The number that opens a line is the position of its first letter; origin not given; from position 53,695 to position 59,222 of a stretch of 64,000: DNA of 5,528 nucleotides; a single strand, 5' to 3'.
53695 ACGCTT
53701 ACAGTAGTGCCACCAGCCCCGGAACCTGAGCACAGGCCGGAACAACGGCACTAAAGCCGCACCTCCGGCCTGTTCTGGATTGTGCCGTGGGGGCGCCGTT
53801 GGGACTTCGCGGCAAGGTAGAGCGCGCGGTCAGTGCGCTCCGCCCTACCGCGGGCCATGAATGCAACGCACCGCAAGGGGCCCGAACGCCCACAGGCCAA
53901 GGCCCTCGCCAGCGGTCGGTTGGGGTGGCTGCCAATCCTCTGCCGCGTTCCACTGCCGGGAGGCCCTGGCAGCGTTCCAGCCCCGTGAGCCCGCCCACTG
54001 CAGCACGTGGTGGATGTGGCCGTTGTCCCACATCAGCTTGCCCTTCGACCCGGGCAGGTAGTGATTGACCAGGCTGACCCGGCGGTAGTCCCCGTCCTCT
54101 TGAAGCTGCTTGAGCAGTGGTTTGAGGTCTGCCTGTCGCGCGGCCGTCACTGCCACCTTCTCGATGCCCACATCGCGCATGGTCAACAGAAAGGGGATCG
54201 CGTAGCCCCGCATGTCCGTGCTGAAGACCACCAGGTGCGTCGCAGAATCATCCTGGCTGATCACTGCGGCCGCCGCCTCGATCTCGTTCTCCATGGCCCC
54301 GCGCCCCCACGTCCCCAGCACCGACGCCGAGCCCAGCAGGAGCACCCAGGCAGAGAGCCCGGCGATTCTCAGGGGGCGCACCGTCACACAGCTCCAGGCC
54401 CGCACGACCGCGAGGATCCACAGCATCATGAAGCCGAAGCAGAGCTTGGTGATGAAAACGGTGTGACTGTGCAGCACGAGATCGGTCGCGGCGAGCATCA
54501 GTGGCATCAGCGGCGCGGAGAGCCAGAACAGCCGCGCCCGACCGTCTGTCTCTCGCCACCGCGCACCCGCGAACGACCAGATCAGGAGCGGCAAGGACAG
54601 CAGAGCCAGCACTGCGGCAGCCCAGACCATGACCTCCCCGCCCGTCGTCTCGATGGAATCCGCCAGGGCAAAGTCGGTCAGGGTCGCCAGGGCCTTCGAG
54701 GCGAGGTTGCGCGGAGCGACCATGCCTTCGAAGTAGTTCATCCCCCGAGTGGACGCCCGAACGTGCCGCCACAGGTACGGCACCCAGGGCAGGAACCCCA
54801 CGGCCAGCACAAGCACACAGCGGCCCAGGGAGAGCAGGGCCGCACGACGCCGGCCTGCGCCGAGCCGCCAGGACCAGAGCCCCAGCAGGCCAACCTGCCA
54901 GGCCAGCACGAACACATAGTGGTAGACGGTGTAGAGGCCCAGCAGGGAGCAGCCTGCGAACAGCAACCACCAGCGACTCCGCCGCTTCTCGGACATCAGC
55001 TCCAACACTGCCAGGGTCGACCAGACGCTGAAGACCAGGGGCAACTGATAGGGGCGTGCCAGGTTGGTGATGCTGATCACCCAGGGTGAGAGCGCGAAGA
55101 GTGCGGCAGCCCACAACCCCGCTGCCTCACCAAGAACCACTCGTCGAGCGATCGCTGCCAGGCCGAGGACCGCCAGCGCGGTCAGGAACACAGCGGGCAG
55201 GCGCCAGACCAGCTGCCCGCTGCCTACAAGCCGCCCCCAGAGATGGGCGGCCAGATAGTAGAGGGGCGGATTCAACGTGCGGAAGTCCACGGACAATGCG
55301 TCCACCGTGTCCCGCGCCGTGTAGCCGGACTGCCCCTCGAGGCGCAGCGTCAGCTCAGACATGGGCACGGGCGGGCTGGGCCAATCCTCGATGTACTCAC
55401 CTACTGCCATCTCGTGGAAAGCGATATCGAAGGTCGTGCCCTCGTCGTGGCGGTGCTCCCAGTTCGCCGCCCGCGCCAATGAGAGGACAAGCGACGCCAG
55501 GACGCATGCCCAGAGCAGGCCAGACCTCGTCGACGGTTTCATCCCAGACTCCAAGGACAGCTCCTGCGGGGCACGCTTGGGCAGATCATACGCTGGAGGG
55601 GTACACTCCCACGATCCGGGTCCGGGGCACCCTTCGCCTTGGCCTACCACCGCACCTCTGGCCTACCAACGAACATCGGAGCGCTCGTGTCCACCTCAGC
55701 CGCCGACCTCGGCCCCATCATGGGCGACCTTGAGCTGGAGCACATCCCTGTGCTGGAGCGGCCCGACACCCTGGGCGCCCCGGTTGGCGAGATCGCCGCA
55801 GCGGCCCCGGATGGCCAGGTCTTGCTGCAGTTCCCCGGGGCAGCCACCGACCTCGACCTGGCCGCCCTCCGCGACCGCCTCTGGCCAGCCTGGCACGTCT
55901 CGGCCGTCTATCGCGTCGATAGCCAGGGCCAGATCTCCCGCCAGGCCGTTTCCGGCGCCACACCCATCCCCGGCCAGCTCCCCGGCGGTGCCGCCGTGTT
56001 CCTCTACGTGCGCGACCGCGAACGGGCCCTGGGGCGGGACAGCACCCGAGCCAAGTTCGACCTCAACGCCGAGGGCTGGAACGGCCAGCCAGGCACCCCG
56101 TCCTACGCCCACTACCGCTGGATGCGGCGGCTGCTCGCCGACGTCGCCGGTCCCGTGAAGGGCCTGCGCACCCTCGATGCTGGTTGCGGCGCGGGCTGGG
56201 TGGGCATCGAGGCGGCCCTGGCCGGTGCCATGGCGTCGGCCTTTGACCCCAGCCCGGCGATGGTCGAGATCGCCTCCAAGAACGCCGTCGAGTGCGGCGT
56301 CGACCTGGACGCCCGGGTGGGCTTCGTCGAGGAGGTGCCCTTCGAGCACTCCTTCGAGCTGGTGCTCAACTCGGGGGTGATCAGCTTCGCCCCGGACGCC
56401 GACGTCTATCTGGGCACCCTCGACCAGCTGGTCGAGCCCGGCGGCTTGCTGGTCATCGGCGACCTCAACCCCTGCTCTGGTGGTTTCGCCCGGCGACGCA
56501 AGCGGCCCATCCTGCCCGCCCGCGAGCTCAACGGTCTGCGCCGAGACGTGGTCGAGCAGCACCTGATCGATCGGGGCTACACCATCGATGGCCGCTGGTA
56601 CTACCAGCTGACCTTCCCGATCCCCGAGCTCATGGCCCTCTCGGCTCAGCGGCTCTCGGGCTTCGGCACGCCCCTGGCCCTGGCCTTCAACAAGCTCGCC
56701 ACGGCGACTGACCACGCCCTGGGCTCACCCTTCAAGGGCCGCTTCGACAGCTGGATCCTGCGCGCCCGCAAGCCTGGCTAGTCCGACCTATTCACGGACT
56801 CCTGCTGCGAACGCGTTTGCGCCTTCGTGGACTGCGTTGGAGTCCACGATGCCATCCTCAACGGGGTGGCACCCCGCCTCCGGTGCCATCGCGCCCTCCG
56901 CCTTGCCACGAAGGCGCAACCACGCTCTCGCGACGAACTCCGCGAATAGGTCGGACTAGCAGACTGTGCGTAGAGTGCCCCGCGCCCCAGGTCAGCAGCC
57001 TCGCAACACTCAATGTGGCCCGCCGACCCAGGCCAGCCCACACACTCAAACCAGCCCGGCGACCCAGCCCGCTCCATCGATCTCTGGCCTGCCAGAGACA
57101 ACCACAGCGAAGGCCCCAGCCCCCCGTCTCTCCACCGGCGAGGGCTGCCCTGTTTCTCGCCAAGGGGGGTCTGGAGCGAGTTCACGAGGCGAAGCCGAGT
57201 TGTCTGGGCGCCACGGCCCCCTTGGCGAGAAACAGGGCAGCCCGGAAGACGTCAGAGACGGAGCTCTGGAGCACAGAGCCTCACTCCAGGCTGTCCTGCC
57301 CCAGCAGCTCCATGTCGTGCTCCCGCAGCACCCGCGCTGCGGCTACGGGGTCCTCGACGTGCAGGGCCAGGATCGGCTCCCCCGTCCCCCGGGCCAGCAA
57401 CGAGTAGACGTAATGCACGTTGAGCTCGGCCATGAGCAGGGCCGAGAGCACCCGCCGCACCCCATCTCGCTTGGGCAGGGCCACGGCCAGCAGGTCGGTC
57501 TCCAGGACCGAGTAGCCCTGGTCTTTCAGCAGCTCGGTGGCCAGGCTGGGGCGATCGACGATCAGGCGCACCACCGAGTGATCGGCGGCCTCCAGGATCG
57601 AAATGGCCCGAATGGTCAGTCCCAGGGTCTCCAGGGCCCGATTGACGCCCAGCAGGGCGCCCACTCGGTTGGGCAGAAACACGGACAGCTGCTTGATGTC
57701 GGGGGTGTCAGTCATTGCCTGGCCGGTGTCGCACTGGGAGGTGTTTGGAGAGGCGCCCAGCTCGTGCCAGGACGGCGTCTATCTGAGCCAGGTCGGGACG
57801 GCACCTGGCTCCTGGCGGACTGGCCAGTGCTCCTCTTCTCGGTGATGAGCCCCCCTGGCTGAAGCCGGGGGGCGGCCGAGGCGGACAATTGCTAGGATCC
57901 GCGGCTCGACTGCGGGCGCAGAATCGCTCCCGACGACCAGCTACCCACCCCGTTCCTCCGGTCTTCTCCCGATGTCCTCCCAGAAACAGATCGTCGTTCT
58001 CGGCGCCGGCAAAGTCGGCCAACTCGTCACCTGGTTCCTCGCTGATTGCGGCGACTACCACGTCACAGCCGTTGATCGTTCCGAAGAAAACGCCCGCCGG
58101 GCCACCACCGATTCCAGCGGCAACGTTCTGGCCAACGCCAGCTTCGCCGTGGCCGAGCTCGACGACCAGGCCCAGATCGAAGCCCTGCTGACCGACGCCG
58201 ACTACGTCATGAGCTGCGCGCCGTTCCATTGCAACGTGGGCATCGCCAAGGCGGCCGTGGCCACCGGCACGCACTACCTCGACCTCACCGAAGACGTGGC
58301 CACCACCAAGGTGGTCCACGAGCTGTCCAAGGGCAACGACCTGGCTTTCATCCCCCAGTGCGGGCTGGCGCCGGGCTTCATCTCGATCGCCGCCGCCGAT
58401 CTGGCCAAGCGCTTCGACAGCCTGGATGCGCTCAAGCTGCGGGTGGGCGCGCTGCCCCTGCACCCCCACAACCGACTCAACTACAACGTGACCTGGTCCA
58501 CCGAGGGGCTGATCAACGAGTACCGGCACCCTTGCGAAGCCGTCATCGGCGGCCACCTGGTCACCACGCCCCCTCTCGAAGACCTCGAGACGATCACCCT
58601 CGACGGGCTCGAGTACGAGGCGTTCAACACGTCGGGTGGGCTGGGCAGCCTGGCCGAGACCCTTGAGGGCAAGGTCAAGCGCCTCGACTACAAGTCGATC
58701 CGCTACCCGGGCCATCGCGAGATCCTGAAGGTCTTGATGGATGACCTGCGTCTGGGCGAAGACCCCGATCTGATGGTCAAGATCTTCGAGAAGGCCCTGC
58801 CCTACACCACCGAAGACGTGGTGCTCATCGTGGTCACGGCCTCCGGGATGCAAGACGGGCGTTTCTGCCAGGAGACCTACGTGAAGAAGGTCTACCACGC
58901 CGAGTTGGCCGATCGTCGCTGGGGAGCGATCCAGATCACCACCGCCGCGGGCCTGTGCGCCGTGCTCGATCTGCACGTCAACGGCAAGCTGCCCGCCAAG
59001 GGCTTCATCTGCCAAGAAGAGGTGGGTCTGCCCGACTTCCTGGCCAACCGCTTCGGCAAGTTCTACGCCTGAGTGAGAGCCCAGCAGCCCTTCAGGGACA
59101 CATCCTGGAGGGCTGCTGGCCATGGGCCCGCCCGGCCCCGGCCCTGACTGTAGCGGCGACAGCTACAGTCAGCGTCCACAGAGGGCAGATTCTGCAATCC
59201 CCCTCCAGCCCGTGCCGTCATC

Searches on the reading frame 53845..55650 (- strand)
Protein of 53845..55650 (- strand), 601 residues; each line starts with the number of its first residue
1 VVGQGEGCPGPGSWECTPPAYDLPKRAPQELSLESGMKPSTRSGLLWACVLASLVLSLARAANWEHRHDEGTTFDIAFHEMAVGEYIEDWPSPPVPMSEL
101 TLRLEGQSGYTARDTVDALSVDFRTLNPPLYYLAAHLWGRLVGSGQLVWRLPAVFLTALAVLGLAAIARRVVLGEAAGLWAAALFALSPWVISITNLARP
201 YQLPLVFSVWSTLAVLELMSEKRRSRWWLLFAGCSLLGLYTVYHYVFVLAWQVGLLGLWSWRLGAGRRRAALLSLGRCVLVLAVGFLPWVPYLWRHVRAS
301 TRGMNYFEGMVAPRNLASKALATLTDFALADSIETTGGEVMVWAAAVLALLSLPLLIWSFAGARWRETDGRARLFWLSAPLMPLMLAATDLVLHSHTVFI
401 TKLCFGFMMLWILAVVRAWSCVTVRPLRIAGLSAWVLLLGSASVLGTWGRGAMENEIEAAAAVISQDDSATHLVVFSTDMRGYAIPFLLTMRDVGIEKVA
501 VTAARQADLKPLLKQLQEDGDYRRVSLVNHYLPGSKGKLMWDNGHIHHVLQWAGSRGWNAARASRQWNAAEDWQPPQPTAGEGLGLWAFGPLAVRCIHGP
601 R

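Call 68: search_protein_families(library=pfam, proteins=[window:53845-55650:-], max_evalue=0.001)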
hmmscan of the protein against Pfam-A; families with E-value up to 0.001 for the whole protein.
window:53845-55650:- (601 aa): 1 family
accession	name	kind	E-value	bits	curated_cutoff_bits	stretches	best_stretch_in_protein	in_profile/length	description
PF13231.12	PMT_2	-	9.7e-07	29.6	26.1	1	128-289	3-160/160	Dolichyl-phosphate-mannose-protein mannosyltransferase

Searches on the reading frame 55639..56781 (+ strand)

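Call 75: search_protein_families(library=pfam, proteins=[window:55639-56781:+], max_evalue=0.001)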
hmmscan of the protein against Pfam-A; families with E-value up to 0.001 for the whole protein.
window:55639-56781:+ (380 aa): 5 families
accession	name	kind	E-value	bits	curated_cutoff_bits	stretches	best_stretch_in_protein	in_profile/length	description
PF08241.18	Methyltransf_11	-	1.1e-12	48.9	21.2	1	179-273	1-95/95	Methyltransferase domain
PF13649.12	Methyltransf_25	-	7.9e-12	46.2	27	1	179-269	2-97/97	Methyltransferase domain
PF13847.12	Methyltransf_31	-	2.6e-11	43.9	27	1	174-277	3-113/145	Methyltransferase domain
PF13489.12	Methyltransf_23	-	7.5e-11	42.5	27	1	162-278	9-121/164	Methyltransferase domain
PF08242.18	Methyltransf_12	-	6.8e-09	36.8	30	1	179-271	1-98/98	Methyltransferase domain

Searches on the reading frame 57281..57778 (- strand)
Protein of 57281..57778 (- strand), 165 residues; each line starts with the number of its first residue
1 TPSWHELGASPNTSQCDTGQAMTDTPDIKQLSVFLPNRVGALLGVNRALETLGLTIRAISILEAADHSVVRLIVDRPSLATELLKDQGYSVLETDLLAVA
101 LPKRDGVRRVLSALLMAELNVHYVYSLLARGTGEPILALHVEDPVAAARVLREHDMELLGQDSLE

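Call 75: search_protein_families(library=pfam, proteins=[window:57281-57778:-], max_evalue=0.001)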
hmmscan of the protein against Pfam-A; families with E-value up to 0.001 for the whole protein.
window:57281-57778:- (165 aa): 2 families
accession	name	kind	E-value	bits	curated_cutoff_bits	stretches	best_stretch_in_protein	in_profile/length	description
PF19571.5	ACT_8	-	6.6e-15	55.6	23.5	1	28-164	3-138/141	ACT domain pair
PF01842.31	ACT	-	4.7e-05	23.5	27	1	30-79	2-54/66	ACT domain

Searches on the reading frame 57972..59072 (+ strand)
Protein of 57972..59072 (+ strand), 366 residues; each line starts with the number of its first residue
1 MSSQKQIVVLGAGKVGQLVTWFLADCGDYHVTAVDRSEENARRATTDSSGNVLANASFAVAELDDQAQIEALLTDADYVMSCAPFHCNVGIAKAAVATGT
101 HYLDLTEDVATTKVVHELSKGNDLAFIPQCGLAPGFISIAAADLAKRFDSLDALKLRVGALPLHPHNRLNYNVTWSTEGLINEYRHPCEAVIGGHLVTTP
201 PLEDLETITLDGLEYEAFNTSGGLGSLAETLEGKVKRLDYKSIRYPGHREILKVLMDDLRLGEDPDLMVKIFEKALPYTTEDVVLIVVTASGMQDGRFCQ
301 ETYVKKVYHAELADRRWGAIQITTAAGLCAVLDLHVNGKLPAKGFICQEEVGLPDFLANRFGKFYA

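Call 75: search_protein_families(library=pfam, proteins=[window:57972-59072:+], max_evalue=0.001)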
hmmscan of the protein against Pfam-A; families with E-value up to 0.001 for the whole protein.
window:57972-59072:+ (366 aa): 6 families
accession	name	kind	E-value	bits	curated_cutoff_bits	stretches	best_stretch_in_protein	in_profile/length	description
PF03435.24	Sacchrp_dh_NADP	-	6e-19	69.1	25.1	1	7-106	1-98/129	Saccharopine dehydrogenase NADP binding domain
PF16653.10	Sacchrp_dh_C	-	1e-18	68.9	31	1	131-355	1-251/265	Saccharopine dehydrogenase C-terminal domain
PF05368.20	NmrA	-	3.5e-05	24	27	1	4-98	2-97/298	NmrA-like family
PF02558.23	ApbA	-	0.00036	20.6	22.2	1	7-43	1-35/150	Ketopantoate reductase PanE/ApbA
PF13460.12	NAD_binding_10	-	0.00037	20.9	27.2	1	12-90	3-69/184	NAD(P)H-binding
PF01488.26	Shikimate_DH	-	0.0004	20.9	24.3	1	3-52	11-60/138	Shikimate / quinate 5-dehydrogenase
